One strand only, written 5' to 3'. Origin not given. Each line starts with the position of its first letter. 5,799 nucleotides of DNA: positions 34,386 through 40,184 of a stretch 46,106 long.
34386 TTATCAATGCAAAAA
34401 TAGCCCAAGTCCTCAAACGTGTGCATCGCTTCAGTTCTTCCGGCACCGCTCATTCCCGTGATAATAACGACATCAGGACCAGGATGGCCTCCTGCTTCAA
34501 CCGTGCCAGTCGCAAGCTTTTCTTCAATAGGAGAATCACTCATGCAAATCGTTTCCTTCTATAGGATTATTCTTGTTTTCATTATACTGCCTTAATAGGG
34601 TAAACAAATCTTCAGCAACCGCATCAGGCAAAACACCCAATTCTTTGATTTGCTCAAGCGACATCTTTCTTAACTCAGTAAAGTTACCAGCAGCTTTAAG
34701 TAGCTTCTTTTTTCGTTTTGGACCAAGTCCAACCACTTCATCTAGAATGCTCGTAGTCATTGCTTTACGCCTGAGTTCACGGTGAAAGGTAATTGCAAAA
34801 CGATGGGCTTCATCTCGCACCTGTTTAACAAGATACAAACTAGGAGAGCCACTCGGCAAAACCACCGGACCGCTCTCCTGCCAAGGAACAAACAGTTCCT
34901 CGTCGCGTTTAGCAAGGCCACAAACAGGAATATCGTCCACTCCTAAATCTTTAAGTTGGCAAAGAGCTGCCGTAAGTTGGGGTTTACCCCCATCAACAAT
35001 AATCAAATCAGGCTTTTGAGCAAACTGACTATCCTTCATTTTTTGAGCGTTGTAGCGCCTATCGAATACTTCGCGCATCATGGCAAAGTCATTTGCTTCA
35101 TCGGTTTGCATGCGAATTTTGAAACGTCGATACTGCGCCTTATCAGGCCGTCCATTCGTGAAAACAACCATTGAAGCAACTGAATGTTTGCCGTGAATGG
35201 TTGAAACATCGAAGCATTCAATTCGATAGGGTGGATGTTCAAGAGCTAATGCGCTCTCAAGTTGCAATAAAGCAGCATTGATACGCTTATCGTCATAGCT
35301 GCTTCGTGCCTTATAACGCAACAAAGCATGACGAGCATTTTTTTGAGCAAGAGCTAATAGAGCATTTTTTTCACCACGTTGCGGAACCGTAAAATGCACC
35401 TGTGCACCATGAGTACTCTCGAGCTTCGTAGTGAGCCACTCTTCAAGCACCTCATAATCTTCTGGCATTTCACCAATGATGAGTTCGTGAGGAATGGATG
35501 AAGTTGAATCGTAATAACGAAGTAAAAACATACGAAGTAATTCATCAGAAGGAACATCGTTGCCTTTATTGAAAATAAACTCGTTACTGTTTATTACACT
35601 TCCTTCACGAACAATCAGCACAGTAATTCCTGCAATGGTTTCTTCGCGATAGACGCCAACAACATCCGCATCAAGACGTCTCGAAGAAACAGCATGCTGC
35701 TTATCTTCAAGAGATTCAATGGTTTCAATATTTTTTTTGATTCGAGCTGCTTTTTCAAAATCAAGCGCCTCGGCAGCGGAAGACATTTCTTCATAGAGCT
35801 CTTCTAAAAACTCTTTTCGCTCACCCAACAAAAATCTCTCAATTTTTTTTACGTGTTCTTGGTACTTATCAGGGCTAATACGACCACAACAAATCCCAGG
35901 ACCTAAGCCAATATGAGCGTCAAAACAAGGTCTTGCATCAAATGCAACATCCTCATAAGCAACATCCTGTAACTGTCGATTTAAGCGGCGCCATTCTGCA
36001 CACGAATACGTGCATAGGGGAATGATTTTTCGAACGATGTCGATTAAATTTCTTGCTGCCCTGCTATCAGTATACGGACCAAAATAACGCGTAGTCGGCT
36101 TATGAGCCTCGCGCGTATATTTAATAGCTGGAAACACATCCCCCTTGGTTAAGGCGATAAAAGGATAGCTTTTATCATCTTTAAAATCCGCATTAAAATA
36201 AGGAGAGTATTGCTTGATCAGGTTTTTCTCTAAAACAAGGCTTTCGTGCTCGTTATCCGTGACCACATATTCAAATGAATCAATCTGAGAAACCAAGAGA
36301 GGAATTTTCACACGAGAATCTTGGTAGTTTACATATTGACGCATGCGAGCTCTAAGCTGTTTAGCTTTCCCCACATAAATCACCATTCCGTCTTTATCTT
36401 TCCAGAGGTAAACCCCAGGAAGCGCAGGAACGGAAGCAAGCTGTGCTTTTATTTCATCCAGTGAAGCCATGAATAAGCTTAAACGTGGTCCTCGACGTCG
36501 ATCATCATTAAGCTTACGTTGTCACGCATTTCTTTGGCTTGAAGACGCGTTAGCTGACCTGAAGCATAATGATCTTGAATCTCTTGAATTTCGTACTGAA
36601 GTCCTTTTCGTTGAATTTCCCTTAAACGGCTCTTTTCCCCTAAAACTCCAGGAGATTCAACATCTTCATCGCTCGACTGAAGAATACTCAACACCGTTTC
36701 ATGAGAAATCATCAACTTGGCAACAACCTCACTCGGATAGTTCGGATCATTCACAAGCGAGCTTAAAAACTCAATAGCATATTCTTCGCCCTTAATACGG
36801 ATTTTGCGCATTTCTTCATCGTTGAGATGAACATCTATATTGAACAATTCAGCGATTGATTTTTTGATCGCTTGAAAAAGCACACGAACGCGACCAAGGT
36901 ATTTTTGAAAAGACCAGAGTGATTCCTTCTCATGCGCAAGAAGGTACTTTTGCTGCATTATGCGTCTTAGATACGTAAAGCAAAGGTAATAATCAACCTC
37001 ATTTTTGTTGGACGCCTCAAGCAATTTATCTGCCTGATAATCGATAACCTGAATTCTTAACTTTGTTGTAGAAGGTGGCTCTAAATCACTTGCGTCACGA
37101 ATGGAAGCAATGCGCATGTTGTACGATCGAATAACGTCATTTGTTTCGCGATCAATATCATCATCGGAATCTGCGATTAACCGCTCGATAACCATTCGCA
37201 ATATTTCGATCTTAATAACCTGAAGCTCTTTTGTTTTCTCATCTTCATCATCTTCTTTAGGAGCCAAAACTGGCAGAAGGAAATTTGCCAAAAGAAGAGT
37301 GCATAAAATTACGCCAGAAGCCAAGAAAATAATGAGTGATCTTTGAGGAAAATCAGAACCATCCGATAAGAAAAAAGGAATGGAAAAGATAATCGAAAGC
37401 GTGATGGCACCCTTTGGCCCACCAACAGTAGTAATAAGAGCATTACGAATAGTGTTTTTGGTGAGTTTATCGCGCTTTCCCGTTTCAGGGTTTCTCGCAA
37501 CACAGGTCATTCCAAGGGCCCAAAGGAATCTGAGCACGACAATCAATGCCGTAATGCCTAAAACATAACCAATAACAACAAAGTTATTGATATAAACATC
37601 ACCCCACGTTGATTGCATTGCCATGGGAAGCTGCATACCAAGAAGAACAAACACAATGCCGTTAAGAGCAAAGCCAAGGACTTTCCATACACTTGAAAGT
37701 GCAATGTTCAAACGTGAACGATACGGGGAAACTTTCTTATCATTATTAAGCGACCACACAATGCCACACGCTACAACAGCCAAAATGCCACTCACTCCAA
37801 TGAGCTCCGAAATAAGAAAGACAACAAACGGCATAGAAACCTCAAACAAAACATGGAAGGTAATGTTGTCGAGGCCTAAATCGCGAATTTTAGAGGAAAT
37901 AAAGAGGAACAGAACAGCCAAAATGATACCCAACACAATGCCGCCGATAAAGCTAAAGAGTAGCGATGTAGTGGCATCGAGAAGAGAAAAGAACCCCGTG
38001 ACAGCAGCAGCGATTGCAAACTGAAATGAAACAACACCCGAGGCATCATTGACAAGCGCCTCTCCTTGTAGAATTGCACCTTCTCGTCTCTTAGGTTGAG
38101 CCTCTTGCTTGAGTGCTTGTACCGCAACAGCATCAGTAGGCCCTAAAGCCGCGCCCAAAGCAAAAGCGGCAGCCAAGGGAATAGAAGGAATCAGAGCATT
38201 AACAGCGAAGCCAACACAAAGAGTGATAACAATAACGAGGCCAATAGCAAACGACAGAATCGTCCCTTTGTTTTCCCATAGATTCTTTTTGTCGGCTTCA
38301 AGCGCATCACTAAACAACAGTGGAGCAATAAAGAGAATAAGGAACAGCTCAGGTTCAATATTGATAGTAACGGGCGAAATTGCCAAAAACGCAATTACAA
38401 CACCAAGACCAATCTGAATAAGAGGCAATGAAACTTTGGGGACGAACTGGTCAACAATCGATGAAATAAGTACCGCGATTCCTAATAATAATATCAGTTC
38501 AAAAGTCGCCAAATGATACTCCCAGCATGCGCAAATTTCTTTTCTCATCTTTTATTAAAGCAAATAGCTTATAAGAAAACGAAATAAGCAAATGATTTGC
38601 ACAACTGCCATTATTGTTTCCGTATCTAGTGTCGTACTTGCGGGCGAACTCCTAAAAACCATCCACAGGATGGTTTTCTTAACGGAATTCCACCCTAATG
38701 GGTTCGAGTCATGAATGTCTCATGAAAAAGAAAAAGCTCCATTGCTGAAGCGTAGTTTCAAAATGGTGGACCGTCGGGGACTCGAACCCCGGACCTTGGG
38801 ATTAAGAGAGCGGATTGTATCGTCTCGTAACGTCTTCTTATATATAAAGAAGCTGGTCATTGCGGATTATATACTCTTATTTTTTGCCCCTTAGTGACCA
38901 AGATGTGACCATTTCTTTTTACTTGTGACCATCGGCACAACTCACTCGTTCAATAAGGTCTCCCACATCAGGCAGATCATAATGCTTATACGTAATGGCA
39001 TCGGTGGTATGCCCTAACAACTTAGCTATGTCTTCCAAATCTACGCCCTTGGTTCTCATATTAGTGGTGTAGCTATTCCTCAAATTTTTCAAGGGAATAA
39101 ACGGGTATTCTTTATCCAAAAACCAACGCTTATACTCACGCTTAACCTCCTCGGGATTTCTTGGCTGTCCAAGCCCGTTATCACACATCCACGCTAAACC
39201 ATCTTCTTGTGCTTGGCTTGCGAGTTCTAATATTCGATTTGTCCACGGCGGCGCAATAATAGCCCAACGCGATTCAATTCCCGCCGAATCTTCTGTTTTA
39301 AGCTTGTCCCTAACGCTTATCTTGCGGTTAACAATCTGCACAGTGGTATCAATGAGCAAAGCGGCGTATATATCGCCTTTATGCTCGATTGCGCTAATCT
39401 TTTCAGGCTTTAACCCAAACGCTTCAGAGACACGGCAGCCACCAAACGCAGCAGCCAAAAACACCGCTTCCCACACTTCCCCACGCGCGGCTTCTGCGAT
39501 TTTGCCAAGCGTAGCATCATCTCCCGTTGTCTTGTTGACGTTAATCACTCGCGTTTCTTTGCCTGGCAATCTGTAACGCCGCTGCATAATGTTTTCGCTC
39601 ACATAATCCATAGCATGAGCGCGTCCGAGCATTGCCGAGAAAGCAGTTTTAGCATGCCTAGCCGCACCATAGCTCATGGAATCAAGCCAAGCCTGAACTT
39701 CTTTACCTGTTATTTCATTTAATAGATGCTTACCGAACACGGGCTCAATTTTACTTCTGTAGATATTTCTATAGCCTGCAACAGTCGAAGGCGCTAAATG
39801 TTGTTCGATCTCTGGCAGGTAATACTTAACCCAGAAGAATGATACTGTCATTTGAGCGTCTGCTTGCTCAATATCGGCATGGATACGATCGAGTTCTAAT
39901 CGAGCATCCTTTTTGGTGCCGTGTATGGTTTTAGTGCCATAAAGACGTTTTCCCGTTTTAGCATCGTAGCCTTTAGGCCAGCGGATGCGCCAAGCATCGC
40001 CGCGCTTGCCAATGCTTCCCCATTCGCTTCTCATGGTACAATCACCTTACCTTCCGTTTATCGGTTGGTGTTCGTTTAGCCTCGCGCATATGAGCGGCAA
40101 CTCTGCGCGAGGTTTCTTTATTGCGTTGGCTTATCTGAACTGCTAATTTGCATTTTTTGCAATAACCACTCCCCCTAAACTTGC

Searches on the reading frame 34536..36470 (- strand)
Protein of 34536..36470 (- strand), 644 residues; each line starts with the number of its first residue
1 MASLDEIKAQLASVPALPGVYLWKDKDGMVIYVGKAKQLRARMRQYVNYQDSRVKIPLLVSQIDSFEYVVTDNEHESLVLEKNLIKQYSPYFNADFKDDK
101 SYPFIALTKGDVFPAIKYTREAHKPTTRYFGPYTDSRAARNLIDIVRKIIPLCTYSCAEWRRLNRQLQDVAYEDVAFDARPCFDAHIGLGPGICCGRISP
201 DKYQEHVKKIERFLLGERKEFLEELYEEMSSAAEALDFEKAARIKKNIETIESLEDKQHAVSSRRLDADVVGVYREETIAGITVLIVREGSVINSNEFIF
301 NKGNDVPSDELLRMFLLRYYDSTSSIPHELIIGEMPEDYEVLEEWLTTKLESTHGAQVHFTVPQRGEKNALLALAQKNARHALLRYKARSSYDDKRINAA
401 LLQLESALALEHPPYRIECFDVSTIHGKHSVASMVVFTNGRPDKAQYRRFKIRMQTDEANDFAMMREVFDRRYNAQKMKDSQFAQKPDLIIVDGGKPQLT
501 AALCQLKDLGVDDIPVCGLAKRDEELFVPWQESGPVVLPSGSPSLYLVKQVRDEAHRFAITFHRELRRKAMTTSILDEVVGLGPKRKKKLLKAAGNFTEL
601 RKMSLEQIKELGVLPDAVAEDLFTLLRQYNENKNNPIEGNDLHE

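Call 73: find_related_loci(query=window:34536-36470:-, collection=genome_contigs, flank=10000)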
Query window:34536-36470:- (644 aa) in genome_contigs; peptide patterns used: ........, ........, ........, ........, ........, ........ (x = any residue, [..] = any of these).
174 stretches matched a pattern; 127 encode a relative of the query (tblastn E <= 1e-3); the best 80 are kept; 80 distinct loci.
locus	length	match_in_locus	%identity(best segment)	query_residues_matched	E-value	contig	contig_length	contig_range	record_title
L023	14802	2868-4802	87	1-644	0e+0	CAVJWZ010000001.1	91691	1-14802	uncultured Eubacteriales bacterium isolate H07682-L1_cleanbin_000008 genome assembly, contig: Spades_H07682-L1_contig_10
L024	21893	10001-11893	78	1-631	0e+0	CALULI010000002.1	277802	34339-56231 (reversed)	MAG: uncultured Eggerthellaceae bacterium isolate E06__bin18 genome assembly, contig: E06__k127_3859014, whole genome sh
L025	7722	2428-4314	77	2-630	0e+0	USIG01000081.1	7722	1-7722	uncultured Cryptobacterium sp. isolate UMGS1745 genome assembly, contig: NODE_5933_length_7722_cov_3.081779, whole genom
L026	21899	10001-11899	76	2-634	0e+0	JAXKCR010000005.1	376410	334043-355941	MAG: Eggerthellaceae bacterium isolate DOME_MAG_8833 8833_D0109_k141_61989, whole genome shotgun sequence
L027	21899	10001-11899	76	2-634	0e+0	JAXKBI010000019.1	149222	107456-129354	MAG: Eggerthellaceae bacterium isolate DOME_MAG_8595 8595_D0106_k141_56454, whole genome shotgun sequence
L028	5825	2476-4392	75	4-641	0e+0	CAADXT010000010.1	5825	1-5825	MAG TPA_asm: Eggerthellaceae bacterium, isolate HGM04342, WGS project CAADXT010000000 data, contig: ERS396332_47_k79_786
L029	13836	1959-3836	77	4-629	0e+0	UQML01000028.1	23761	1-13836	uncultured Eggerthella sp. isolate UMGS431 genome assembly, contig: NODE_187_length_23761_cov_8.936514, whole genome sho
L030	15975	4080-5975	75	4-635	0e+0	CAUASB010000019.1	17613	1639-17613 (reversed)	MAG TPA_asm: uncultured Eggerthella sp. isolate ERR8263780_bin.14_MetaWRAP_v1.3_MAG genome assembly, contig: ERZ18534240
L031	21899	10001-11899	75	4-636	0e+0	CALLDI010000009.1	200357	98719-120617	MAG TPA_asm: uncultured Eggerthella sp. isolate SRR12395647_bin.103_CONCOCT_v1.1_MAG genome assembly, contig: ERZ1673752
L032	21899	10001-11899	75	4-636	0e+0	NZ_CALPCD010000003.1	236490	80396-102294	Anaerotardibacter muris strain CLA-AA-M13 NODE_3_length_236490_cov_50.923722, whole genome shotgun sequence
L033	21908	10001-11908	74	4-638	0e+0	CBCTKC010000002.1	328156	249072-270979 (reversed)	MAG TPA_asm: uncultured Eggerthella sp. isolate SRR20550299_binner12_Refined_8 genome assembly, contig: ERZ24911538.15,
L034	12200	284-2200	74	4-641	0e+0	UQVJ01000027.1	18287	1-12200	uncultured Eggerthella sp. isolate UMGS675 genome assembly, contig: NODE_600_length_18287_cov_3.844833, whole genome sho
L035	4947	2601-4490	73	4-633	0e+0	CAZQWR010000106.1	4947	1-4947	MAG TPA_asm: uncultured Cryptobacterium sp. isolate binchicken_co354_222 genome assembly, contig: NODE_19812_length_4947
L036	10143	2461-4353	74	4-634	0e+0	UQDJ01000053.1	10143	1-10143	uncultured Coriobacteriaceae bacterium isolate UMGS165 genome assembly, contig: NODE_3412_length_10143_cov_4.135111, who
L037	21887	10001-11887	74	2-630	0e+0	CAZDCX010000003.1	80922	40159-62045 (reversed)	MAG TPA_asm: uncultured Cryptobacterium sp. isolate SRP222994_co1_466 genome assembly, contig: NODE_362_length_80922_cov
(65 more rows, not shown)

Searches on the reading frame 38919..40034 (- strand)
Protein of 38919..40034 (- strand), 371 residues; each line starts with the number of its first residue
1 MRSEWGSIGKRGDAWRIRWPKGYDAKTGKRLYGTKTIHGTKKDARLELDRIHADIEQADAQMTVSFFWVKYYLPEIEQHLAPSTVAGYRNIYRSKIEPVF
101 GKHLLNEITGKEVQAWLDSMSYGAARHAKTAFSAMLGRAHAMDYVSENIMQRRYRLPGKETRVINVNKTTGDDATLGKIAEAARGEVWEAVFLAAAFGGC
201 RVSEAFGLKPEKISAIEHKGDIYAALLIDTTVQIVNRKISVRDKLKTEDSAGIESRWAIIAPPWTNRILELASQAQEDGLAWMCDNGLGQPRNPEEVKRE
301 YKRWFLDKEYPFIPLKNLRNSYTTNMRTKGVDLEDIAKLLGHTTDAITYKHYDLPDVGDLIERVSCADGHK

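Call 3: search_protein_families(library=pfam, proteins=[window:38919-40034:-], max_evalue=1)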
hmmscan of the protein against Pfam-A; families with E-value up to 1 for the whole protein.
window:38919-40034:- (371 aa): 3 families
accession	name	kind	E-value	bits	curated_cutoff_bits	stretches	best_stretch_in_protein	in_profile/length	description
PF14659.12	Phage_int_SAM_3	-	1.8e-11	44.5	22.6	1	68-120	5-57/58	Phage integrase, N-terminal SAM-like domain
PF00589.27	Phage_integrase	-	1.3e-06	28.7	27.1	1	199-352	35-165/172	Phage integrase family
PF22022.2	Phage_int_M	-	0.14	12.9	27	1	78-149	14-89/96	Phage integrase central domain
